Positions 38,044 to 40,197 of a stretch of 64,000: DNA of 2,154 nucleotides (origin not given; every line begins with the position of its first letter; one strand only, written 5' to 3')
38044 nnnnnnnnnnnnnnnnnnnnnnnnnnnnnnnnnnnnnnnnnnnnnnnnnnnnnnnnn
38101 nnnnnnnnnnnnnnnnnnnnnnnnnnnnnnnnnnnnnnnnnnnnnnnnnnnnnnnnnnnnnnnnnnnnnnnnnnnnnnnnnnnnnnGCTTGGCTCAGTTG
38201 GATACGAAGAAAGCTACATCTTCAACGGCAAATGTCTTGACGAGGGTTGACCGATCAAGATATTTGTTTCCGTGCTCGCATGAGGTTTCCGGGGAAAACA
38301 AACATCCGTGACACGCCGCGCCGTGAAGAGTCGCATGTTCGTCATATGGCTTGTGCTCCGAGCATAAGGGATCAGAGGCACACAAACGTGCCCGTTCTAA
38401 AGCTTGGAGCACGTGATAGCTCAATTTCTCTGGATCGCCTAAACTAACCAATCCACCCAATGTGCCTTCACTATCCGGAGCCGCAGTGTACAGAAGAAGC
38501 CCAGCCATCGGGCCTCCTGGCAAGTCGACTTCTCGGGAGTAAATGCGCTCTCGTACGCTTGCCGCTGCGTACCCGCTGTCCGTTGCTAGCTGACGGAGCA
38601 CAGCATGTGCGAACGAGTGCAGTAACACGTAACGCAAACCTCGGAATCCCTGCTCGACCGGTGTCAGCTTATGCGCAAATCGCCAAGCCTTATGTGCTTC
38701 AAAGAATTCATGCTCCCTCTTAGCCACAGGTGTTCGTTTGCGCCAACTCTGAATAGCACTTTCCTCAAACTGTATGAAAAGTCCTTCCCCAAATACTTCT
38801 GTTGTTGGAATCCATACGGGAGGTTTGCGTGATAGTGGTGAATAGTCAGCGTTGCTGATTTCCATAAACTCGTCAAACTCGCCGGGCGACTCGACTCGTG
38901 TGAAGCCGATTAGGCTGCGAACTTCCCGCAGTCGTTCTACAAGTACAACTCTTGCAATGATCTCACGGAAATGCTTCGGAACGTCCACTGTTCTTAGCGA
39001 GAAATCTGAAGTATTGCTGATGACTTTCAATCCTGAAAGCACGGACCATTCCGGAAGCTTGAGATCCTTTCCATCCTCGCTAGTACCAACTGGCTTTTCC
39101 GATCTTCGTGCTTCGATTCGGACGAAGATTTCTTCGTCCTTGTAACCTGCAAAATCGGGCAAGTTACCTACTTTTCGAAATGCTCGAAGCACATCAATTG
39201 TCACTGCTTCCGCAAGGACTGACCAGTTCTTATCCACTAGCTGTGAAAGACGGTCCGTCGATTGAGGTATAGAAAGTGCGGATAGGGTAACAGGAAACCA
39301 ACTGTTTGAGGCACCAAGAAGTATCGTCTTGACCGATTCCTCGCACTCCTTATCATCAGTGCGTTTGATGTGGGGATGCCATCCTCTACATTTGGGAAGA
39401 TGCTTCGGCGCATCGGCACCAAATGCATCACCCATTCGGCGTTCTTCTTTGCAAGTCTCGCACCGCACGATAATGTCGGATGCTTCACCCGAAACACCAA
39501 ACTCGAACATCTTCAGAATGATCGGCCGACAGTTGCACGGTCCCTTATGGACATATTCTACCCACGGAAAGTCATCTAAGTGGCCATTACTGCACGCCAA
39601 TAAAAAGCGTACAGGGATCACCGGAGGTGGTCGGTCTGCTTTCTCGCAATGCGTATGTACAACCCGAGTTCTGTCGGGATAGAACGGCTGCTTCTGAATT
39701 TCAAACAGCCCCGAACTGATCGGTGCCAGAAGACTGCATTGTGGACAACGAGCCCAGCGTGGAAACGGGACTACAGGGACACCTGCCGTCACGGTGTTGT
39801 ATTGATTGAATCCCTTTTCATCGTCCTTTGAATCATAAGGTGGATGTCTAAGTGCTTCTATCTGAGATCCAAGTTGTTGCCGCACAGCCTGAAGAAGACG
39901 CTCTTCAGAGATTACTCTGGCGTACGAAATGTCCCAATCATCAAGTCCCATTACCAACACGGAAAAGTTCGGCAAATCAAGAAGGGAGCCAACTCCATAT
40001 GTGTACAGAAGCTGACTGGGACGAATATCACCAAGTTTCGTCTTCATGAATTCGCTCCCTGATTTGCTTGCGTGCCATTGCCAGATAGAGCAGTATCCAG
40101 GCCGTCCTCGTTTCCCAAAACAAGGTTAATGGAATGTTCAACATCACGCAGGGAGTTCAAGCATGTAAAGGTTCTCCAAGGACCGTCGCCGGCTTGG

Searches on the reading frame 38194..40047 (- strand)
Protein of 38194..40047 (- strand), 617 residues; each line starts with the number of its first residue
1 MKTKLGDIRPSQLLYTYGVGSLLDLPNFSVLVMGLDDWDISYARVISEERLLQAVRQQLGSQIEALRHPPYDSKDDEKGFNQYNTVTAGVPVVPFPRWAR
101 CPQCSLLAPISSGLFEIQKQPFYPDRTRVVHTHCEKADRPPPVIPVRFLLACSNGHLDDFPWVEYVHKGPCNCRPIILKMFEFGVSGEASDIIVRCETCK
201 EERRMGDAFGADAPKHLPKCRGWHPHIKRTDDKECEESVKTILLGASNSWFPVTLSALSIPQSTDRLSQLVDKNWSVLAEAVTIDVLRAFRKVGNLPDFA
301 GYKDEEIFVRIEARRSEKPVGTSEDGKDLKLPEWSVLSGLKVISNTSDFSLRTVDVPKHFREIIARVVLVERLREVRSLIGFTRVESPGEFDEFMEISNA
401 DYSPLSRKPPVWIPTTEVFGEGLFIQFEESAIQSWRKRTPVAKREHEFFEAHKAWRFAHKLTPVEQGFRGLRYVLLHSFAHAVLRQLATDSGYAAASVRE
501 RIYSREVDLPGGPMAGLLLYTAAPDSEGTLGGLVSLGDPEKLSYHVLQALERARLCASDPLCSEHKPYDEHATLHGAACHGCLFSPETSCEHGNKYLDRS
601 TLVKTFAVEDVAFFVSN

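Call 3: search_protein_families(library=pfam, proteins=[window:38194-40047:-], max_evalue=1)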
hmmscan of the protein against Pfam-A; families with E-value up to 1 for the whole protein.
window:38194-40047:- (617 aa): 1 family
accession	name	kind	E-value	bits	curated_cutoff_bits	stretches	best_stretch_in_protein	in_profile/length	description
PF09369.15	MZB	-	1.5e-08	35.7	24.2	1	479-583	1-80/80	MrfA Zn-binding domain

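Call 4: search_protein_families(library=padloc, proteins=[window:38194-40047:-], max_evalue=1)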
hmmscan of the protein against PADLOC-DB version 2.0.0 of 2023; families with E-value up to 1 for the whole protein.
window:38194-40047:- (617 aa): 4 families
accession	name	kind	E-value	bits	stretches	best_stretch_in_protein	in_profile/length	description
PDLC02583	DrmB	-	2.6e-78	262.6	2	363-604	372-603/606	DrmB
PDLC02579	DrmB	-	8e-74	246.4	1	296-614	4-313/314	DrmB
PDLC02584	DrmB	-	1.3e-72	243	1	182-614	12-442/445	DrmB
PDLC02582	DrmB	-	3.3e-09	33.9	1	448-606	498-636/649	DrmB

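Call 5: search_protein_families(library=ncbifam, proteins=[window:38194-40047:-], max_evalue=1)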
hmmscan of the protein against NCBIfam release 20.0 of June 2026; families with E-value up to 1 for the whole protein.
window:38194-40047:- (617 aa): 2 families
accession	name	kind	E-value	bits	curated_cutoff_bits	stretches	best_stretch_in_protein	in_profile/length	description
NF038324.1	DrmB_fam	subfamily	3.7e-206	686.6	240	1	4-605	1-604/604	DrmB family protein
NF040587.1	rSAM_lost_HExxH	exception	0.023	13.8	225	1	452-491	40-79/364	radical SAM/SPASM protein FxsBH, inactivated beta-hydroxylase extension form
